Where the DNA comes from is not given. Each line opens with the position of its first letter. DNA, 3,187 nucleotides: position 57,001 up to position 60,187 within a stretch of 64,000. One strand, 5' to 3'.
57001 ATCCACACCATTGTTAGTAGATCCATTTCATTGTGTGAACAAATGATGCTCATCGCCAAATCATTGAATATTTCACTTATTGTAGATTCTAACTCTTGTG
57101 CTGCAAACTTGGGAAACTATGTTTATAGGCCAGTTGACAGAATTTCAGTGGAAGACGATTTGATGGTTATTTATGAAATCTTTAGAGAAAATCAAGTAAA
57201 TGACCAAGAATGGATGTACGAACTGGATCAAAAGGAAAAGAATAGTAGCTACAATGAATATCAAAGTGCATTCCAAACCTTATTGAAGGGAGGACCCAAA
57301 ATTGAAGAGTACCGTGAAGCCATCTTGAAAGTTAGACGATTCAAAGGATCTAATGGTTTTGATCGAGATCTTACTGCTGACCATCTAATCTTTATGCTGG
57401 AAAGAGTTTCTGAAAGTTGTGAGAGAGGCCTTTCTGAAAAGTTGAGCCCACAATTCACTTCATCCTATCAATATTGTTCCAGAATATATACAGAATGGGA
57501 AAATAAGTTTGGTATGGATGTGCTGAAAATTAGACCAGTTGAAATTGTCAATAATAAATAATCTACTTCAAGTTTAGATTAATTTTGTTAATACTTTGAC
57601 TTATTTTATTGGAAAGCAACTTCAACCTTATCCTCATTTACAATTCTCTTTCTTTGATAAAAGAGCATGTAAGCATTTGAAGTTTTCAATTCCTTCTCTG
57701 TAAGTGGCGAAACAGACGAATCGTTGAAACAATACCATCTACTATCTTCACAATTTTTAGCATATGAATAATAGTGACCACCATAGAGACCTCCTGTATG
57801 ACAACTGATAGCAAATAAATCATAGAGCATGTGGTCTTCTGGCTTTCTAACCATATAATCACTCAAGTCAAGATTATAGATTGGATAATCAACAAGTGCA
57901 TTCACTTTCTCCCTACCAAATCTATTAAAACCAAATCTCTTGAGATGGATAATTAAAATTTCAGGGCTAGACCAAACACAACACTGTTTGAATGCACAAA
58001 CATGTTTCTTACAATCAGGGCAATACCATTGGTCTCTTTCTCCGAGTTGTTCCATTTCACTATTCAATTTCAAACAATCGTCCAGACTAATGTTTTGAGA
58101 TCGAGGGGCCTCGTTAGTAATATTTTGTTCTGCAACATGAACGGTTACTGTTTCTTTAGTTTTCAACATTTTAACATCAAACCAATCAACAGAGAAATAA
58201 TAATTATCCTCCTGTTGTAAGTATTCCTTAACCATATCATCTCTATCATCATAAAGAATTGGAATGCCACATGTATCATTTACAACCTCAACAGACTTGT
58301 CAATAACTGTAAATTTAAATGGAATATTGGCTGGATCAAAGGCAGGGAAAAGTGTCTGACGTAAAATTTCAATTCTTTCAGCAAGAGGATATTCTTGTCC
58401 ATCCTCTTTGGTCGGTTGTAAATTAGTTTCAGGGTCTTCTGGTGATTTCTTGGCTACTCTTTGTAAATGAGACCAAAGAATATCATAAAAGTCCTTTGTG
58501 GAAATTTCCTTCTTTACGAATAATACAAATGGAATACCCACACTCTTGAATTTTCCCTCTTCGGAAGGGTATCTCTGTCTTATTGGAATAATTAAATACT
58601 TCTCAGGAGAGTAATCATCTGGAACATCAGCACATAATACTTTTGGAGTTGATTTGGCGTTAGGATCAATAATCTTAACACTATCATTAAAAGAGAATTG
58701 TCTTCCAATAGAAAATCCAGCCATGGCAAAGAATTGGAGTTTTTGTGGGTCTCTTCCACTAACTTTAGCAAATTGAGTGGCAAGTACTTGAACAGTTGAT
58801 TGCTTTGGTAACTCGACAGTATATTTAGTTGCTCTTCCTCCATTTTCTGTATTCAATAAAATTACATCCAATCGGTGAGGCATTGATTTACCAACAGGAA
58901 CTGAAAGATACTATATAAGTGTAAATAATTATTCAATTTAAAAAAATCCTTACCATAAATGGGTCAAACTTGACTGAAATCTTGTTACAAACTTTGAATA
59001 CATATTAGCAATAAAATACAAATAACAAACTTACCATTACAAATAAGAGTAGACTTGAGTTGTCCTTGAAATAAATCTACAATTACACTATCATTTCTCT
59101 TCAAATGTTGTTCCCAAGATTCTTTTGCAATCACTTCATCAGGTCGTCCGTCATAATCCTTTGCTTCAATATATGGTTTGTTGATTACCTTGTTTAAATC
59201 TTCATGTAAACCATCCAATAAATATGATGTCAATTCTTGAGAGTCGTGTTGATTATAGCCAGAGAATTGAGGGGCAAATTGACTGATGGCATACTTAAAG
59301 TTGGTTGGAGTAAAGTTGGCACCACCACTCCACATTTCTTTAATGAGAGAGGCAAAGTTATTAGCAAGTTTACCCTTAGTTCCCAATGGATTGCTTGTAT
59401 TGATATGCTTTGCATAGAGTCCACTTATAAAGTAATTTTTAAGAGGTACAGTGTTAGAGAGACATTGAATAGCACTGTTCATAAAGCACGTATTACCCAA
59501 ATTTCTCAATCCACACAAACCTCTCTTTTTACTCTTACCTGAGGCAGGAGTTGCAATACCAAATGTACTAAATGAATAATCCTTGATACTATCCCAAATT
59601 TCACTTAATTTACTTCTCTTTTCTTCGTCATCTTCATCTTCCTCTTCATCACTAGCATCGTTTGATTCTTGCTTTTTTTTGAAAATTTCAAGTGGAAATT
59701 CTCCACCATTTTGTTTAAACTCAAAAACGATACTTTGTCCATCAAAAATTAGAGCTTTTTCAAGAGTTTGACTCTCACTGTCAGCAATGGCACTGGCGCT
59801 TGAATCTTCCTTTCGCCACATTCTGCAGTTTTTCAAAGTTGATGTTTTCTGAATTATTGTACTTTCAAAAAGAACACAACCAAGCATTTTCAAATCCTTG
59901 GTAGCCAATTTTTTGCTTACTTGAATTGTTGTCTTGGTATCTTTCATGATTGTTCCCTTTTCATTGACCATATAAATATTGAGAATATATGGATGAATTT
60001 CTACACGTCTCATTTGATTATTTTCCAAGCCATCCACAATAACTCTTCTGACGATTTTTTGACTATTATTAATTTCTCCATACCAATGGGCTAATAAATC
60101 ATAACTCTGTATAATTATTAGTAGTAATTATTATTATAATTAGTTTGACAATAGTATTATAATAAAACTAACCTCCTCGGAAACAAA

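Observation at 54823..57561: Receptor-type class III cyclase with ACG-like topology and a partly degenerate catalytic site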

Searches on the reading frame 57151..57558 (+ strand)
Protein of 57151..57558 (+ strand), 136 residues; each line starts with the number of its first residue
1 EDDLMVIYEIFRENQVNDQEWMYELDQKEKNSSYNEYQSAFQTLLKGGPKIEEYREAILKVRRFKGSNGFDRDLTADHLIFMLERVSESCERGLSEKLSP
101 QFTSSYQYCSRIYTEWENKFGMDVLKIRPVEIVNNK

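Call 8: search_protein_families(library=pfam, proteins=[window:57151-57558:+], max_evalue=10)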
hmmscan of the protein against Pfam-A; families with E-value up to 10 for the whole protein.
window:57151-57558:+ (136 aa): 1 family
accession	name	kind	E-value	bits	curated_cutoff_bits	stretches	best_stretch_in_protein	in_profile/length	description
PF01079.26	Hint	-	0.078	13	29.7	1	63-133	69-135/213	Hint module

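Call 53: search_solved_structures(query=A2, max_evalue=10, show_alignments=1)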
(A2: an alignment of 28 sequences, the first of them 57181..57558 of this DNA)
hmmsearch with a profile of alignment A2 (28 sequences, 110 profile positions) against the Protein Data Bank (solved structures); distinct sequences matched with E-value up to 10: 174 (the best 60 are shown).
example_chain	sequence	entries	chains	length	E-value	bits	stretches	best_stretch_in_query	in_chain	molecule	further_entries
7udk_A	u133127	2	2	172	0.00065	23.6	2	18-79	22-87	Designed helical repeat protein (DHR) RPB_LRP2_R4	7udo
5cwj_A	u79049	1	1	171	0.0019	22.1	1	18-87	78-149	Designed helical repeat protein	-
5cwh_A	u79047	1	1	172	0.0081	20.1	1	36-80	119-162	Designed helical repeat protein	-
6oqq_B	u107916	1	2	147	0.011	19.6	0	16-63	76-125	Calmodulin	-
1lkj_A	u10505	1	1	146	0.012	19.6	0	16-63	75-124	Calmodulin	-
1qtx_A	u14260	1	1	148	0.016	19.2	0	20-56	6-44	PROTEIN (CALMODULIN)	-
9y6s_8M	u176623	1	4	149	0.016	19.1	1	17-57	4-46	Calmodulin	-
1qs7_A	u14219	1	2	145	0.018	18.9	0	21-56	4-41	CALMODULIN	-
2lhi_A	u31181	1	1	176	0.02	18.8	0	16-63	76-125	Calmodulin,Serine/threonine-protein phosphatase 2B catalytic subunit A1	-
9e5c_4x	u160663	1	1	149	0.022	18.7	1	17-57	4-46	Calmodulin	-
2lc5_A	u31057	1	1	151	0.025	18.5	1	21-53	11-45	Calmodulin, putative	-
2lhh_A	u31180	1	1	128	0.029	18.3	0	20-51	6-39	Calmodulin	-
1vrk_A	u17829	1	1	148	0.032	18.2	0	20-56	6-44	CALMODULIN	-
4ds7_A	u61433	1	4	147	0.033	18.1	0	17-49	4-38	Calmodulin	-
7jts_t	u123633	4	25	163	0.04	17.9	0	20-57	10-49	Calmodulin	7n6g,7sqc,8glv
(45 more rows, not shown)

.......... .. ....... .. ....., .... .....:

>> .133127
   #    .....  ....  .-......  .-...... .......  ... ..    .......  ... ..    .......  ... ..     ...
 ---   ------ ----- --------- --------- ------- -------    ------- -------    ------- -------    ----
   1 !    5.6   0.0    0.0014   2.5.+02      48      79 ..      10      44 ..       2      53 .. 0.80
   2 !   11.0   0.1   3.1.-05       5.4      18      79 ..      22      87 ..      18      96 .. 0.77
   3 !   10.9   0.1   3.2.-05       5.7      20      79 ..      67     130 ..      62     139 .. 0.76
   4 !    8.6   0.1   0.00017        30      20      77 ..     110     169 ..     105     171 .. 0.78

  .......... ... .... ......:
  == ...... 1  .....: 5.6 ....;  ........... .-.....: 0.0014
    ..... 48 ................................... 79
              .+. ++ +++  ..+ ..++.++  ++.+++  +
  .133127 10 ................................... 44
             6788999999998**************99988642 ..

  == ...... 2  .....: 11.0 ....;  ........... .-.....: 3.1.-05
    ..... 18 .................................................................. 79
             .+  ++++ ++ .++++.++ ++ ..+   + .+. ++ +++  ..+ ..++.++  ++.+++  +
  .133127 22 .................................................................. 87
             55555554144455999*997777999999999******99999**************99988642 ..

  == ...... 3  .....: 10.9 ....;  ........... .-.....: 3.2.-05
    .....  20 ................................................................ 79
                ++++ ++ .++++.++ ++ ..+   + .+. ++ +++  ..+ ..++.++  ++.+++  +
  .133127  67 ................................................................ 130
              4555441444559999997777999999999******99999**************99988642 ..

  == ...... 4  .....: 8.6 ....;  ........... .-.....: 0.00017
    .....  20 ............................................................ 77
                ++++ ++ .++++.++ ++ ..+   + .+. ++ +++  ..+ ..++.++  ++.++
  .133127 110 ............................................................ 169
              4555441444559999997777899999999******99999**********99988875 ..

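Call 59: predict_structure(alignment_id=A2)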
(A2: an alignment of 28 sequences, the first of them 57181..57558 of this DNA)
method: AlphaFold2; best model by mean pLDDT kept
length: 126 residues; sequences in the alignment: 28
mean_pLDDT: 77.0   pTM: 0.57
mean pLDDT of the five models: 77.0, 74.8, 72.3, 71.0, 69.7
residues with pLDDT >= 90: 52; 70-90: 33; 50-70: 16; < 50: 25
segments of 3 or more residues with pLDDT < 50: 87-102, 106-110
pLDDT, mean of each block of 10 residues (from residue 1): 77 89 92 89 95 91 93 92 60 46 49 55 67
secondary structure, 60 per line:
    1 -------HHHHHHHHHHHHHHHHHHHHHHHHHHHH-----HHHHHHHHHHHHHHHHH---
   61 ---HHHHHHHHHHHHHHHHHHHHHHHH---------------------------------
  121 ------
elements in order: H8-35 H41-57 H64-87

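Call 61: fold_search(model_id=the predicted structure, library=pdb)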
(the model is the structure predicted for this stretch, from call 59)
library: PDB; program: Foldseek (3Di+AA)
matches with E <= 10: 52; with E <= 0.001: 0
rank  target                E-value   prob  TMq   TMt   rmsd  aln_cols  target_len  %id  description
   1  8kev_C                1.4e+00  0.54  0.27  0.08   1.9        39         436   23  Cryo-EM structure of HRD1-SEL1L-XTP3B (state D1) complex (released 2025-02-19)
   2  8c5v_C                1.8e+00  0.60  0.42  0.41   3.4        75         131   15  Chemotaxis core signalling unit from E protein lysed E. coli cells (released 2023-09-13)
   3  4hwh_C                2.2e+00  0.10  0.21  0.28   7.4        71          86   13  Crystal structure of ATBAG4 (released 2013-05-29)
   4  2l3l_MODEL_1_A        2.5e+00  0.14  0.31  0.33   8.7       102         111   15  The solution structure of the N-terminal domain of human Tubulin Binding Cofactor C reveals a platform for the (released 2011-09-21)
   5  2lch_MODEL_1_A        2.5e+00  0.12  0.30  0.32  18.2       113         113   13  Solution NMR Structure of a Protein With a Redesigned Hydrophobic Core, Northeast Structural Genomics Consorti (released 2011-05-25)
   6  6now_B                2.7e+00  0.16  0.35  0.25   5.6        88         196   18  Human Mitochondrial Alanyl-tRNA Synthetase C-Ala domain (released 2020-01-22)
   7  9avd                  2.7e+00  0.11  0.26  0.31  12.5        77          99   18  Mitochondrial fission 1 protein Fis1 structure T34D mutation (released 2025-05-21)
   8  1i5n_A                2.9e+00  0.44  0.41  0.41   3.8        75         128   15  Crystal structure of the P1 domain of CheA from Salmonella typhimurium (released 2001-07-11)
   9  6now_A                2.9e+00  0.38  0.44  0.30   4.7        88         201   15  Human Mitochondrial Alanyl-tRNA Synthetase C-Ala domain (released 2020-01-22)
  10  2lp4_MODEL_1_A        3.3e+00  0.44  0.41  0.24   3.1        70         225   16  Solution structure of P1-CheY/P2 complex in bacterial chemotaxis (released 2012-10-24)
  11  1tqg                  3.3e+00  0.35  0.38  0.44   2.8        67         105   21  CheA phosphotransferase domain from Thermotoga maritima (released 2004-09-07)
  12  9m1n_C                3.5e+00  0.12  0.34  0.17  10.8       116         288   13  Cryo-EM structure of the TBC-DC-Arl2-alpha-beta-tubulin complex with GDP-AlFx (released 2025-10-22)
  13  9og0_C                3.9e+00  0.23  0.26  0.06   2.0        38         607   18  Cryo-EM structure of OS9-SEL1L-HRD1 dimer (released 2025-07-30)
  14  1wfd_MODEL_1_A        3.9e+00  0.21  0.38  0.48   6.1        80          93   11  Solution structure of mouse MIT domain (released 2004-11-26)
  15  6ff6                  4.2e+00  0.44  0.42  0.25   2.8        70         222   16  Crystal structure of novel repeat protein BRIC1 (released 2018-09-05)
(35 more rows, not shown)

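Call 75: find_homologous_proteins(query=A2, max_evalue=0.00001)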
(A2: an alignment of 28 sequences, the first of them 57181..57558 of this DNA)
Query A2 (28 sequences) (126 aa, profile of the alignment): 2 proteins with E <= 0.00001 among 2302 candidates.
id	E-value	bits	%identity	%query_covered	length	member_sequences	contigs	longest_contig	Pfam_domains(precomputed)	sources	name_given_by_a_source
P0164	8.9e-17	80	29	80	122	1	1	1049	-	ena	-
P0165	3.0e-12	65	52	33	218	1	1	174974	-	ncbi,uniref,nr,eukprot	ncbi:predicted protein [Naegleria gruberi]|uniref:Predicted protein n=1 Tax=Naegleria gruberi TaxID=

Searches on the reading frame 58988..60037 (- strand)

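Call 55: search_protein_families(library=pfam, proteins=[window:58988-60037:-], max_evalue=0.001)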
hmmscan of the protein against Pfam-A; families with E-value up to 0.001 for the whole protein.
window:58988-60037:- (350 aa): 1 family
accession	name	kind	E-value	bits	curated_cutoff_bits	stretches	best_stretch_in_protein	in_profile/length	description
PF00443.35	UCH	-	3.4e-36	125.6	23.9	1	175-334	1-135/254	Ubiquitin carboxyl-terminal hydrolase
